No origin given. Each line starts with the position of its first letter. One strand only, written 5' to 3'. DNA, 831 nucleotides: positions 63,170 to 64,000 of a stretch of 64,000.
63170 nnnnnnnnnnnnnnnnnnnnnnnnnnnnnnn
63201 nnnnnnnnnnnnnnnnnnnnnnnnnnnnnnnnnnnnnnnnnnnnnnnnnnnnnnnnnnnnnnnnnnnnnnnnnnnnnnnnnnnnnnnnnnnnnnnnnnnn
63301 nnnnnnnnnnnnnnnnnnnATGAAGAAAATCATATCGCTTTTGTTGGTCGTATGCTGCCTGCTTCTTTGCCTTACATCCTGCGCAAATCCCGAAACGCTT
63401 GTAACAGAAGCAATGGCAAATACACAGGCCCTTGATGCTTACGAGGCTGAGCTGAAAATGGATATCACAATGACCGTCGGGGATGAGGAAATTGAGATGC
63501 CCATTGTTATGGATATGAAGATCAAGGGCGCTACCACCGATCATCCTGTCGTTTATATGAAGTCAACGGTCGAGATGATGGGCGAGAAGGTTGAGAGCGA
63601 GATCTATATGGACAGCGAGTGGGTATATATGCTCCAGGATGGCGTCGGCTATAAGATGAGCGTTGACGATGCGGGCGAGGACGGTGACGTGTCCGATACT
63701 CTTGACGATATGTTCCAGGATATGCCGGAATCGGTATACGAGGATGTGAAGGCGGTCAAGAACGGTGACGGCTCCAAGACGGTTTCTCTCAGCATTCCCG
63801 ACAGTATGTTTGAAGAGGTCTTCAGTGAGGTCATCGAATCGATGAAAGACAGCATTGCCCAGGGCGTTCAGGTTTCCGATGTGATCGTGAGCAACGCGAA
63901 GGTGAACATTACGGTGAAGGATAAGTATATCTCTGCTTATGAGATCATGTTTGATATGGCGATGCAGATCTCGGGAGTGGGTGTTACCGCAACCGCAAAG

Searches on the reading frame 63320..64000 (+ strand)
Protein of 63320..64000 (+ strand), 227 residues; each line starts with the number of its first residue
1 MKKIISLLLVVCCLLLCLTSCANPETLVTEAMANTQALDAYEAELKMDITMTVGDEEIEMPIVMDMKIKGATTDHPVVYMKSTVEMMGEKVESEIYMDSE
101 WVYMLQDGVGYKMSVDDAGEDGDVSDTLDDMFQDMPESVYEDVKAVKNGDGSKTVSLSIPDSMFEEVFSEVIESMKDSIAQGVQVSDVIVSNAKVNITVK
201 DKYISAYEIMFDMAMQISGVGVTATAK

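Call 33: find_homologous_proteins(query=window:63320-64000:+, max_evalue=1e-30)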
Query window:63320-64000:+ (227 aa): 2 proteins with E <= 1e-30 among 343 candidates.
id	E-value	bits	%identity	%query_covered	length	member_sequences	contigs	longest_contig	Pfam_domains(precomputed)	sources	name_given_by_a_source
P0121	3.3e-137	473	100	100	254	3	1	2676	PF20316.5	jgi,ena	-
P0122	3.1e-70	254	56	100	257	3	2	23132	PF20316.5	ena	-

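Call 34: find_encoding_contigs(protein=P0121, flank=4000, max_places=10)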
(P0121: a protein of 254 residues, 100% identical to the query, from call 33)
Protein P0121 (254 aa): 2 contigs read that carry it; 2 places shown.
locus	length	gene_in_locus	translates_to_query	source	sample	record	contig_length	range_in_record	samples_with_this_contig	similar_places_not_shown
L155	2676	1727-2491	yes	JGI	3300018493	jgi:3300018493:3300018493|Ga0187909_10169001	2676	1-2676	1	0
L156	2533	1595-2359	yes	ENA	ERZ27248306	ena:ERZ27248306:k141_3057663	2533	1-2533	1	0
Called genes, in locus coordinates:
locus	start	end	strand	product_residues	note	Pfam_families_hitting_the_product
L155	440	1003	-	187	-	PF02163:Peptidase_M50 (weak)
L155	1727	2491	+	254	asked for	PF20316:DUF6612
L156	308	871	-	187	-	PF02163:Peptidase_M50 (weak)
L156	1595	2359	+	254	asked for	PF20316:DUF6612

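Call 35: find_encoding_contigs(protein=P0122, flank=4000, max_places=3)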
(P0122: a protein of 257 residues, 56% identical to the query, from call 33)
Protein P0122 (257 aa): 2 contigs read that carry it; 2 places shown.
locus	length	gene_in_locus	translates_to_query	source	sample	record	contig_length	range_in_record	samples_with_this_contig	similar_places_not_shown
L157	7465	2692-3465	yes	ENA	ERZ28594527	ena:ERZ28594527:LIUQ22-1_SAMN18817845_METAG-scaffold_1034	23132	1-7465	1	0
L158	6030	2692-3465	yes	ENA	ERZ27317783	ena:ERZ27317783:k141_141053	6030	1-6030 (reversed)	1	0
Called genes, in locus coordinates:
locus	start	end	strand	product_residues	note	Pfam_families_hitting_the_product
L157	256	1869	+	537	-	-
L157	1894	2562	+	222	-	PF04011:LemA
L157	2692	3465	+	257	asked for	PF20316:DUF6612 (weak)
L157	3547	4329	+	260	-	-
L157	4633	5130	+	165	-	PF00731:AIRC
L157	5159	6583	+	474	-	PF13537:GATase_7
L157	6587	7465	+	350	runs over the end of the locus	PF00586:AIRS, PF02769:AIRS_C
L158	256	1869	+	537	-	-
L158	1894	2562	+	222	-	PF04011:LemA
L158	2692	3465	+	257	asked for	PF20316:DUF6612 (weak)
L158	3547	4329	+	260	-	-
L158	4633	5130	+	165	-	PF00731:AIRC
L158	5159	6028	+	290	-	?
